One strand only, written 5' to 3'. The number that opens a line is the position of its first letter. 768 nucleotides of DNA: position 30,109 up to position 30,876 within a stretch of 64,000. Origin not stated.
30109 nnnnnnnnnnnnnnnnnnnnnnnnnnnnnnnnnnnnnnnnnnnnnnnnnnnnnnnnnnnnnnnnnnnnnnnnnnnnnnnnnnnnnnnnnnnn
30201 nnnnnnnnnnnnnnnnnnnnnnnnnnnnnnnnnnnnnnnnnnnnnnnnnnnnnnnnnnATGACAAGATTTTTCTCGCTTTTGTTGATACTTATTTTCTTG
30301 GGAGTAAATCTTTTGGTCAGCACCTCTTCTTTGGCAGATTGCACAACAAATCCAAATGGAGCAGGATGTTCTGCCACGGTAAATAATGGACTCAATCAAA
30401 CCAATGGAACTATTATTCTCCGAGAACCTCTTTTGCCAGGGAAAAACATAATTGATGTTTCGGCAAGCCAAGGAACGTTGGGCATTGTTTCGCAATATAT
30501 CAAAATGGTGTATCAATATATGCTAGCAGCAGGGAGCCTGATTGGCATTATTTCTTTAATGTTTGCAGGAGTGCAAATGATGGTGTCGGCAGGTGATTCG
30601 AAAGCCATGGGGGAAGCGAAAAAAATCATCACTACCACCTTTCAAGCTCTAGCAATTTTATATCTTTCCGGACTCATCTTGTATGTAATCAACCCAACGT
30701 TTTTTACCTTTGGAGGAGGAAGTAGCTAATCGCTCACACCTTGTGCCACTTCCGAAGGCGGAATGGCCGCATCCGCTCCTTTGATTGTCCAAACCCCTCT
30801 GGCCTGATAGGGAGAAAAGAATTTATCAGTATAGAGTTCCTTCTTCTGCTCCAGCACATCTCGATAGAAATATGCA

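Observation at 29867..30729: Two translationally coupled VirB2/TrbC-like pilin paralogs with no cognate T4SS genes in view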

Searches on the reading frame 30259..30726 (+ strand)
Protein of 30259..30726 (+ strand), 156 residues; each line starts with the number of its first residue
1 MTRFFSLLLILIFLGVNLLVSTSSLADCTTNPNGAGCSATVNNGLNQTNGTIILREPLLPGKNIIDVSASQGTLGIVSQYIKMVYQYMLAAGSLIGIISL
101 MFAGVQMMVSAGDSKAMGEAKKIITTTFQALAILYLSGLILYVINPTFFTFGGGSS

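Call 3: search_protein_families(library=pfam, proteins=[window:30259-30726:+], max_evalue=1)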
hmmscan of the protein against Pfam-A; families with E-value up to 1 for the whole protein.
window:30259-30726:+ (156 aa): 3 families
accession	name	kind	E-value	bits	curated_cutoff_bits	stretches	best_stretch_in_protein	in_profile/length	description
PF18895.5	T4SS_pilin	-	0.0053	17.3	26.6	1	81-144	9-71/71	Type IV secretion system pilin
PF25231.1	DUF7847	-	0.38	10.4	28.7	1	78-149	82-153/252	Domain of unknown function (DUF7847)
PF14981.11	FAM165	-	0.84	10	25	0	87-108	11-30/50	FAM165 family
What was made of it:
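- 30259..30729 (+): pilB: a 156-aa divergent VirB2-like pilin, the rank-2 subfamily of the array. It carries a Cys pair (C28, C37) in the exposed N-terminal region and an invariant C-terminal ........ motif. PF18895 only 17.3 bits (call 3).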

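Call 11: search_protein_families(library=ncbifam, proteins=[window:30259-30726:+], max_evalue=0.1)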
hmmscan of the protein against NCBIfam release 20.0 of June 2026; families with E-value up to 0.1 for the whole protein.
window:30259-30726:+ (156 aa): 0 families

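Call 18: find_homologous_proteins(query=window:30259-30726:+, max_evalue=0.001)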
Query window:30259-30726:+ (156 aa): 2 proteins with E <= 0.001 among 205 candidates.
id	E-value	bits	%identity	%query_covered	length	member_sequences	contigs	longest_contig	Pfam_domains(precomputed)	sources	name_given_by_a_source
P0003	1.3e-90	319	100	100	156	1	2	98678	-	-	-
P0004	2.3e-9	55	37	55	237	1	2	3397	PF18895.6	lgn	-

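Call 41: search_protein_families(library=pfam, alignment_id=A3, max_evalue=0.1)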
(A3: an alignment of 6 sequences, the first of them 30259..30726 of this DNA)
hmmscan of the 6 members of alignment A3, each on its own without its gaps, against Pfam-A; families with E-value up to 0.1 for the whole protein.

A. member 1, window:30259-30726:+ (156 aa): 1 family
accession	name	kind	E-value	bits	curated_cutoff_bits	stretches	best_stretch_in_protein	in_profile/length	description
PF18895.5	T4SS_pilin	-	0.0053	17.3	26.6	1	81-144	9-71/71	Type IV secretion system pilin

B. families by the number of members that match (of 6 scanned): 2 families
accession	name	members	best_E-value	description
PF18895.5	T4SS_pilin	4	2e-07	Type IV secretion system pilin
PF04956.18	TrbC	1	0.025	TrbC/VIRB2 pilin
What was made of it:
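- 30259..30729 (+): 4 of 6 orthologs hit PF18895 (call 41).
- On Pfam PF18895 T4SS_pilin (Patescibacteria VirB2-like pilins): However, 4 of 6 pilB orthologs match (best 2e-7, call 41).
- On TrbC/VirB2 conjugative pilins (Pfam PF04956): One pilB ortholog hits at E 0.025 (call 41).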

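Call 47: find_related_loci(query=A3, collection=genome_contigs, flank=10000)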
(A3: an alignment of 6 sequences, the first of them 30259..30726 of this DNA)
Query A3 (156 aa) in genome_contigs; peptide patterns used: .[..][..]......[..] (x = any residue, [..] = any of these).
68 stretches matched a pattern; 44 encode a relative of the query (tblastn E <= 1e-3); 44 distinct loci.
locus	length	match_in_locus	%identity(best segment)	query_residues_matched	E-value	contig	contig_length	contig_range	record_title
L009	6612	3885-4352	46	11-156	1e-36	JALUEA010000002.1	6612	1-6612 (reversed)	MAG: Candidatus Gracilibacteria bacterium isolate S143_maxbin2_scaf2bin.345_VB S143_NODE_10448_length_6612_cov_2.703778,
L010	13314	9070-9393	56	51-156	3e-36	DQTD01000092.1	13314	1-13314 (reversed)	MAG TPA_asm: Candidatus Gracilibacteria bacterium isolate SZUA-1403 k95_109177, whole genome shotgun sequence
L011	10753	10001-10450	50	5-156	3e-36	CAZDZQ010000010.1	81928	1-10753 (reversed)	MAG TPA_asm: uncultured Candidatus Peribacteria bacterium isolate binchicken_co219_441 genome assembly, contig: k141_436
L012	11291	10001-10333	34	39-150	1e-17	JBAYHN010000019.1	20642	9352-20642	MAG: Candidatus Gracilibacteria bacterium isolate SO_2016_GW1_150 scaffold04470_OW334_2016, whole genome shotgun sequenc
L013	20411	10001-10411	37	5-149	7e-17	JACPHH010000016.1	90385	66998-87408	MAG: Candidatus Peregrinibacteria bacterium isolate NC_groundwater_409_Ag_B-0.1um_39_11 GD18-4_B1_scaffold_576651, whole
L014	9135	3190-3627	31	1-150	1e-16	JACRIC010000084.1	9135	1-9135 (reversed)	MAG: Candidatus Peregrinibacteria bacterium isolate NC_groundwater_1793_Pr3_B-0.1um_44_7 SR-2_scaffold_141_2480926, whol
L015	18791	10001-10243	41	68-149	9e-17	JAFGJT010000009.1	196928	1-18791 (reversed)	MAG: Candidatus Peregrinibacteria bacterium isolate Zod_Metabat.293 k87_6013803, whole genome shotgun sequence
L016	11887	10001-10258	43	65-150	2e-16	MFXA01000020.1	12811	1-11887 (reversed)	MAG: Candidatus Peregrinibacteria bacterium RIFCSPLOWO2_01_FULL_39_12 rifcsplowo2_01_scaffold_21430, whole genome shotgu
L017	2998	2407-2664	42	64-149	1e-15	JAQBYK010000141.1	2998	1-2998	MAG: bacterium isolate casp150-mb.315 NODE_74934_length_2998_cov_0.057606, whole genome shotgun sequence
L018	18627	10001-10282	41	56-150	2e-15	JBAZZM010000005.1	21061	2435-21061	MAG: Candidatus Gracilibacteria bacterium isolate SO_2017_GW3_16 scaffold_1418_c1_OW296A_2017, whole genome shotgun sequ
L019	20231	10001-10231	39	76-152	4e-15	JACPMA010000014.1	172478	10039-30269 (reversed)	MAG: Candidatus Peregrinibacteria bacterium isolate NC_groundwater_535_Ag_S-0.1um_45_10 S35_SO-1_scaffold_255603, whole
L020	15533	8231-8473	40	70-150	1e-14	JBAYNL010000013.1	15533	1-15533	MAG: Candidatus Gracilibacteria bacterium isolate SO_2016_LW1_63 scaffold03937_LW64-88_2016, whole genome shotgun sequen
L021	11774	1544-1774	38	76-152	7e-15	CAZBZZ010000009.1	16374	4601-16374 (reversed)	MAG TPA_asm: uncultured Candidatus Peribacteria bacterium isolate SRP077602_co5_130 genome assembly, contig: NODE_16628_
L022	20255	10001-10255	38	65-149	9e-15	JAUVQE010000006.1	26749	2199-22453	MAG: Nitrospirota bacterium isolate CSMAG_680 CSMAG_680_k127_923941_length_26749_cov_10.6519, whole genome shotgun seque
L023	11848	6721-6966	33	70-151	1e-14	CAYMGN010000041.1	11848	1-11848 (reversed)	MAG TPA_asm: uncultured Candidatus Peribacteria bacterium isolate SRP141376_co3_228 genome assembly, contig: NODE_14889_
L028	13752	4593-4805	44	79-149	3e-14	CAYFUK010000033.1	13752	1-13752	MAG TPA_asm: uncultured Candidatus Peribacteria bacterium isolate ERP107533_co1_54 genome assembly, contig: NODE_4054_le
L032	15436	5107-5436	35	42-150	4e-14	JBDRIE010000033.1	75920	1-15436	MAG: Nitrospirota bacterium isolate MEGAHIT-group-1.569 k141_6534458, whole genome shotgun sequence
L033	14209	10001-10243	36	70-150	7e-14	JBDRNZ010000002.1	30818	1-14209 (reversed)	MAG: Candidatus Peregrinibacteria bacterium isolate MEGAHIT-group-1.923 k141_4432349, whole genome shotgun sequence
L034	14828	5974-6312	30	37-149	7e-14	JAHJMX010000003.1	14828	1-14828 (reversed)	MAG: Patescibacteria group bacterium isolate Old_saline.mb.71 Old_saline.mb.71_k141_41024, whole genome shotgun sequence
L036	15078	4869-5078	41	80-149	4e-13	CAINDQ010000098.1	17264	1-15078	uncultured Candidatus Peregrinibacteria bacterium isolate Loclat_bin-10452 genome assembly, contig: bin-10452:098/159, w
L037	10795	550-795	35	67-149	4e-13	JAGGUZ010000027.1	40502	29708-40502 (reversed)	MAG: bacterium isolate AUK087 PB_MBMC_041_c_000000000039, whole genome shotgun sequence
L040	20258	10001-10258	34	65-150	2e-12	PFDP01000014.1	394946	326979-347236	MAG: Candidatus Peregrinibacteria bacterium CG10_big_fil_rev_8_21_14_0_10_36_19 CG10_8_21_14_0.10_scaffold_25_c, whole g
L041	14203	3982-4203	35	76-149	5e-12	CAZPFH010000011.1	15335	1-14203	MAG TPA_asm: uncultured Candidatus Peribacteria bacterium isolate SRP332253_co1_95 genome assembly, contig: NODE_6471_le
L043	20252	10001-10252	33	67-150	8e-12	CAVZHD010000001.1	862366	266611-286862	MAG: uncultured bacterium isolate MFD04716.bin.1.11 genome assembly, contig: contig_41970, whole genome shotgun sequence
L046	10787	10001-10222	42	76-150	8e-11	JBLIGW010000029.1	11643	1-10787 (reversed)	MAG: Oceanicoccus sp. isolate 3300054697_34 Ga0535669_0006449, whole genome shotgun sequence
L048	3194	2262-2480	40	72-145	1e-10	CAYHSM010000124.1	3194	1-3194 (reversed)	MAG TPA_asm: uncultured Candidatus Peribacteria bacterium isolate ERP119705_co15_234 genome assembly, contig: NODE_44864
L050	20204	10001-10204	38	81-149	5e-9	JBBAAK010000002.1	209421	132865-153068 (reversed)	MAG: Candidatus Gracilibacteria bacterium isolate SO_2017_GW3_40 scaffold_79_c1_OW296A_2017, whole genome shotgun sequen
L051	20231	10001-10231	36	76-152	6e-13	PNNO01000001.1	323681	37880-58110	MAG: bacterium isolate SW.3.65 SW_1000004_323681, whole genome shotgun sequence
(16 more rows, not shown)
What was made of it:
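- On Pfam PF18895 T4SS_pilin (Patescibacteria VirB2-like pilins): Related loci are Peregrinibacteria, Peribacteria or 'Gracilibacteria' MAGs (call 47).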

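Call 51: search_protein_families(library=pfam, proteins=[L019:11610-13121:-, L041:7137-8309:-, L048:268-1308:+, L037:5478-6125:-, L034:11785-12390:-, L028:11331-12539:-, L046:3721-4287:+, L051:14298-14969:-, L037:7979-8521:-, L013:3833-4714:+], max_evalue=0.001)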
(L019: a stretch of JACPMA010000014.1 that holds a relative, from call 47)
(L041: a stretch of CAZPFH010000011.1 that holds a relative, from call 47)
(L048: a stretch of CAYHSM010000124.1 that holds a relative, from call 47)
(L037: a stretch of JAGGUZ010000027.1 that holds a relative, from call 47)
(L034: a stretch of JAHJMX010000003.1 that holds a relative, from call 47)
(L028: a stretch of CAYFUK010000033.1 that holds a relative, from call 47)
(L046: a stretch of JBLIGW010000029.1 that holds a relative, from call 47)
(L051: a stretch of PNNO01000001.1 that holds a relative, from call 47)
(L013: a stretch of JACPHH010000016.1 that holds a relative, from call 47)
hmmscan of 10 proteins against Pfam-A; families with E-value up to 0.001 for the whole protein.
L019:11610-13121:- (504 aa): 6 families
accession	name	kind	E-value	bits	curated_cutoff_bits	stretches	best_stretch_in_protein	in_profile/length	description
PF09334.17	tRNA-synt_1g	-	5.6e-100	335.3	20.1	2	137-362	163-390/391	tRNA synthetases class I (M)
PF00133.28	tRNA-synt_1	-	2.2e-30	106.2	22.7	2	223-332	296-407/414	tRNA synthetases class I (I, L, M and V)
PF19303.5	Anticodon_3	-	2.2e-16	60.5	23.5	1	378-500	9-132/152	Anticodon binding domain of methionyl tRNA ligase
PF01406.26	tRNA-synt_1e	-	4.9e-14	52.8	27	2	256-328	209-282/301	tRNA synthetases class I (C) catalytic domain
PF08264.19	Anticodon_1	-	4.1e-07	30.4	25.1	1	383-467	4-87/148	Anticodon-binding domain of tRNA ligase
PF01921.24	tRNA-synt_1f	-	4.2e-05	23.1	27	0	258-345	238-327/360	tRNA synthetases class I (K)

L041:7137-8309:- (391 aa): 1 family
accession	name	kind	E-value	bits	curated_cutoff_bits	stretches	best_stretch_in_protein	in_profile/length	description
PF14341.11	PilX_N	-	1.2e-06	28.8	25.5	1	9-58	2-51/51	PilX N-terminal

L048:268-1308:+ (347 aa): 15 families
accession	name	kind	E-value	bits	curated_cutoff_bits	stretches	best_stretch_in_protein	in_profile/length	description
PF00437.27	T2SSE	-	4.1e-47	161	24.9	1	4-293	12-288/370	Type II/IV secretion system protein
PF25199.1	nSTAND_NTPase5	-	1.1e-05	25.8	34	1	118-169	34-85/145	Novel STAND NTPase 5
PF13401.12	AAA_22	-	1.8e-05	25.5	27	1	124-163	4-42/130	AAA domain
PF00005.33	ABC_tran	-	3.2e-05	25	25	1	126-222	12-94/137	ABC transporter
PF04851.21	ResIII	-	7e-05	23.2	22.5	1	125-246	23-150/164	Type III restriction enzyme, res subunit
PF20720.3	nSTAND3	-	7.7e-05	22.9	27.2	1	124-163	16-54/155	Novel STAND NTPase 3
PF13191.12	AAA_16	-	8e-05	23.6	32.6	1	118-224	17-132/167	AAA ATPase domain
PF13604.12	AAA_30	-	9e-05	22.7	27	1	117-219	10-111/191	AAA domain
PF13173.12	AAA_14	-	0.00011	22.6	27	1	125-172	2-49/129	AAA domain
PF02492.25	cobW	-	0.00018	21.6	20.7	1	128-177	3-50/180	CobW/HypB/UreG, nucleotide-binding domain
PF00448.28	SRP54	-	0.00026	21.1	22.7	1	127-162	3-38/196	SRP54-type protein, GTPase domain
PF07693.20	KAP_NTPase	-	0.00032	20.5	20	0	128-171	23-66/293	KAP family P-loop domain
PF13245.12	AAA_19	-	0.00033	21.3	25.1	0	121-159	7-42/134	AAA domain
PF03266.21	NTPase_1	-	0.00038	20.8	23.9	0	128-153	2-27/168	NTPase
PF00485.24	PRK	-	0.00077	19.8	22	0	128-179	2-54/196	Phosphoribulokinase / Uridine kinase family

L037:5478-6125:- (216 aa): 1 family
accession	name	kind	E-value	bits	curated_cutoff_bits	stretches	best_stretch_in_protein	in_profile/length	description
PF07963.17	N_methyl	-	0.00032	20.6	21.2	1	8-30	4-26/27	Prokaryotic N-terminal methylation motif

L034:11785-12390:- (202 aa): 1 family
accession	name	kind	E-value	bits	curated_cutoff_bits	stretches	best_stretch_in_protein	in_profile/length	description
PF07963.17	N_methyl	-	1.9e-08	34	21.2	1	7-30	2-25/27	Prokaryotic N-terminal methylation motif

L028:11331-12539:- (403 aa): 1 family
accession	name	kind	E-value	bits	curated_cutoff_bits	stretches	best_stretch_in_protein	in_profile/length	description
PF00482.28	T2SSF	-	1.2e-51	174.4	25.2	2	66-189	1-125/125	Type II secretion system (T2SS), protein F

L046:3721-4287:+ (189 aa): 0 families

L051:14298-14969:- (224 aa): 1 family
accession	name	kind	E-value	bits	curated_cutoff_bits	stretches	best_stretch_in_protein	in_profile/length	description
PF07963.17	N_methyl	-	3.6e-09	36.2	21.2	1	5-29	2-26/27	Prokaryotic N-terminal methylation motif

L037:7979-8521:- (181 aa): 1 family
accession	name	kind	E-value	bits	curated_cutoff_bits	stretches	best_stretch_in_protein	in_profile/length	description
PF04350.18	PilO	-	1.7e-05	25.4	22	1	46-177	6-135/145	Pilus assembly protein, PilO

L013:3833-4714:+ (294 aa): 1 family
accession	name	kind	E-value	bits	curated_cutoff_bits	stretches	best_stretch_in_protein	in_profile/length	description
PF08478.15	POTRA_1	-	3.3e-08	34.1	23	1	76-145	1-67/69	POTRA domain, FtsQ-type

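Call 52: search_protein_families(library=pfam, proteins=[L036:13649-14227:-, L040:19004-19969:+, L034:1237-1599:+, L037:9213-9533:+, L020:5239-6219:+, L034:2301-3176:+, L033:4097-5338:-, L010:6010-8424:+, L050:6732-8780:+, L010:1-1557:-], max_evalue=0.001)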
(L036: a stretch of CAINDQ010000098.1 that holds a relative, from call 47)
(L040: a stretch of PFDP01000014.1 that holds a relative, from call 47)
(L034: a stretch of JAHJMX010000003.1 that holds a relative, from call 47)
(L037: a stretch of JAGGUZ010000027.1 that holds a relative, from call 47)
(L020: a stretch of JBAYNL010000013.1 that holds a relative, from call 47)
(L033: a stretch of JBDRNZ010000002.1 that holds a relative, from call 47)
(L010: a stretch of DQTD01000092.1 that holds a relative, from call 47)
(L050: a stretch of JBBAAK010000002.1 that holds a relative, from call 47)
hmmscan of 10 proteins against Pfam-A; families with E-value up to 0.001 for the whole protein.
L036:13649-14227:- (193 aa): 0 families

L040:19004-19969:+ (322 aa): 1 family
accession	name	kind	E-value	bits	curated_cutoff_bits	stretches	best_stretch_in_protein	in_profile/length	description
PF01171.26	ATP_bind_3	-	5.5e-50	170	27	1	27-201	2-182/182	PP-loop family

L034:1237-1599:+ (121 aa): 1 family
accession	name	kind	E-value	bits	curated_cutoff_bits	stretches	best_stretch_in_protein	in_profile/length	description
PF06947.17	DUF1290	-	1.5e-27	96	24.4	1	22-108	1-86/86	Protein of unknown function (DUF1290)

L037:9213-9533:+ (107 aa): 1 family
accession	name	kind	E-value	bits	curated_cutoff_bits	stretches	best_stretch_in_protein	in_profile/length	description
PF12647.12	RNHCP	-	4.2e-26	91.2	24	1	11-97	1-88/90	RNHCP domain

L020:5239-6219:+ (327 aa): 2 families
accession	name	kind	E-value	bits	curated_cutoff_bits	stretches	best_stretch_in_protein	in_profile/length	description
PF01207.24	Dus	-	7e-82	275.4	20.4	1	15-324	2-307/311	Dihydrouridine synthase (Dus)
PF01180.27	DHO_dh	-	0.00038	20.2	27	0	66-249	94-288/291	Dihydroorotate dehydrogenase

L034:2301-3176:+ (292 aa): 0 families

L033:4097-5338:- (414 aa): 2 families
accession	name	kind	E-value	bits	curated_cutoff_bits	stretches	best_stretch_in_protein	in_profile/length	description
PF02875.26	Mur_ligase_C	-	4.4e-13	50.6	28.4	1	278-401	1-127/127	Mur ligase, glutamate ligase domain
PF08245.18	Mur_ligase_M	-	7e-08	33.1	24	1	53-195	1-112/200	Mur ligase middle domain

L010:6010-8424:+ (805 aa): 0 families

L050:6732-8780:+ (683 aa): 6 families
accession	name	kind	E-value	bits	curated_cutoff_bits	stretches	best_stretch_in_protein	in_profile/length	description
PF01935.23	DUF87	-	2.3e-08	34.8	23.2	1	288-332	23-68/220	Helicase HerA, central domain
PF10412.15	TrwB_AAD_bind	-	1.4e-07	31.2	20.5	1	282-580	9-293/387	Type IV secretion-system coupling protein DNA-binding domain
PF25199.1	nSTAND_NTPase5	-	1.2e-05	25.6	34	1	281-354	34-109/145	Novel STAND NTPase 5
PF12846.13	AAA_10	-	0.00015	21.4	27.5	1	288-382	21-115/362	AAA-like domain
PF13401.12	AAA_22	-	0.00017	22.3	27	0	287-320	4-38/130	AAA domain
PF12696.13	TraG-D_C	-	0.00042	20.7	22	1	538-593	2-62/126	TraM recognition site of TraD and TraG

L010:1-1557:- (519 aa): 0 families

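Call 55: search_protein_families(library=pfam, proteins=[L010:3453-5510:+, L010:1617-2777:-, L010:2874-3431:+, L010:5525-5935:+, L010:9466-10095:+, L010:10154-11047:+, L013:1261-3510:+, L012:4690-7008:+, L043:6410-9709:+, L011:1-2742:-], max_evalue=0.01)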
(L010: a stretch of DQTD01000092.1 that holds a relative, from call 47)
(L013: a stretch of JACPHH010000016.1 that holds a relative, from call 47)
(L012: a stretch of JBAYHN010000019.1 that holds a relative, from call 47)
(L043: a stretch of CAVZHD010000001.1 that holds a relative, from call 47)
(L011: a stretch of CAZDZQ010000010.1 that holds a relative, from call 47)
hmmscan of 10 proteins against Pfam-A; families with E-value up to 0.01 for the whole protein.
L010:3453-5510:+ (686 aa): 0 families

L010:1617-2777:- (387 aa): 0 families

L010:2874-3431:+ (186 aa): 1 family
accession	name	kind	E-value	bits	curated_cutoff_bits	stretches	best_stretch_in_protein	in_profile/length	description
PF03208.24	PRA1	-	0.0086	16.1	30.1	0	48-90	92-129/143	PRA1 family protein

L010:5525-5935:+ (137 aa): 0 families

L010:9466-10095:+ (210 aa): 1 family
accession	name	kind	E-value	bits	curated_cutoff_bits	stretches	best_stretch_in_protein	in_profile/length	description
PF00288.32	GHMP_kinases_N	-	0.0034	18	22.3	1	54-87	1-32/87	GHMP kinases N terminal domain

L010:10154-11047:+ (298 aa): 3 families
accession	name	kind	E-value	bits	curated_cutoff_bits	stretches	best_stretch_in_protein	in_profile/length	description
PF01634.23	HisG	-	2.8e-51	174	25.5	1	62-217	2-157/158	ATP phosphoribosyltransferase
PF08029.16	HisG_C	-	5.8e-21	74.8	23.5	1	222-295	1-73/73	HisG, C-terminal domain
PF09084.16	NMT1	-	2.3e-05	24.8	20.5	1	63-141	32-111/216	NMT1/THI5 like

L013:1261-3510:+ (750 aa): 3 families
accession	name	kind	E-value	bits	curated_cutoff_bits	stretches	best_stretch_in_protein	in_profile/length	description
PF01935.23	DUF87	-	1.4e-06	29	23.2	1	319-449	9-125/220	Helicase HerA, central domain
PF10412.15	TrwB_AAD_bind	-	0.00015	21.3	20.5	1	327-623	10-288/387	Type IV secretion-system coupling protein DNA-binding domain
PF13401.12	AAA_22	-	0.0069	17.1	27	0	331-353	4-26/130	AAA domain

L012:4690-7008:+ (773 aa): 6 families
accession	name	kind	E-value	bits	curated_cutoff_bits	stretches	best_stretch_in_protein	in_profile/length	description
PF01580.24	FtsK_SpoIIIE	-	3.8e-63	213.3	24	1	397-586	2-221/221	FtsK/SpoIIIE family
PF17854.6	FtsK_alpha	-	3.9e-31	107.7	22.9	1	290-389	1-101/101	FtsK alpha domain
PF09397.16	FtsK_gamma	-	2.2e-26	91.8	30.6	1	698-757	3-62/63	Ftsk gamma domain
PF13491.11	FtsK_4TM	-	2e-09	37.8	23.1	1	70-196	47-168/171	4TM region of DNA translocase FtsK/SpoIIIE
PF01935.23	DUF87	-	0.00031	21.4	23.2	1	418-474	3-60/220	Helicase HerA, central domain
PF12846.13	AAA_10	-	0.00059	19.4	27.5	0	435-476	22-59/362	AAA-like domain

L043:6410-9709:+ (1100 aa): 1 family
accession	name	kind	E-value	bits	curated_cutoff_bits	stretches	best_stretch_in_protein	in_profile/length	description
PF11887.13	Mce4_CUP1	-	0.0037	17.3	32.6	0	686-754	66-134/222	Cholesterol uptake porter CUP1 of Mce4, putative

L011:1-2742:- (914 aa): 0 families
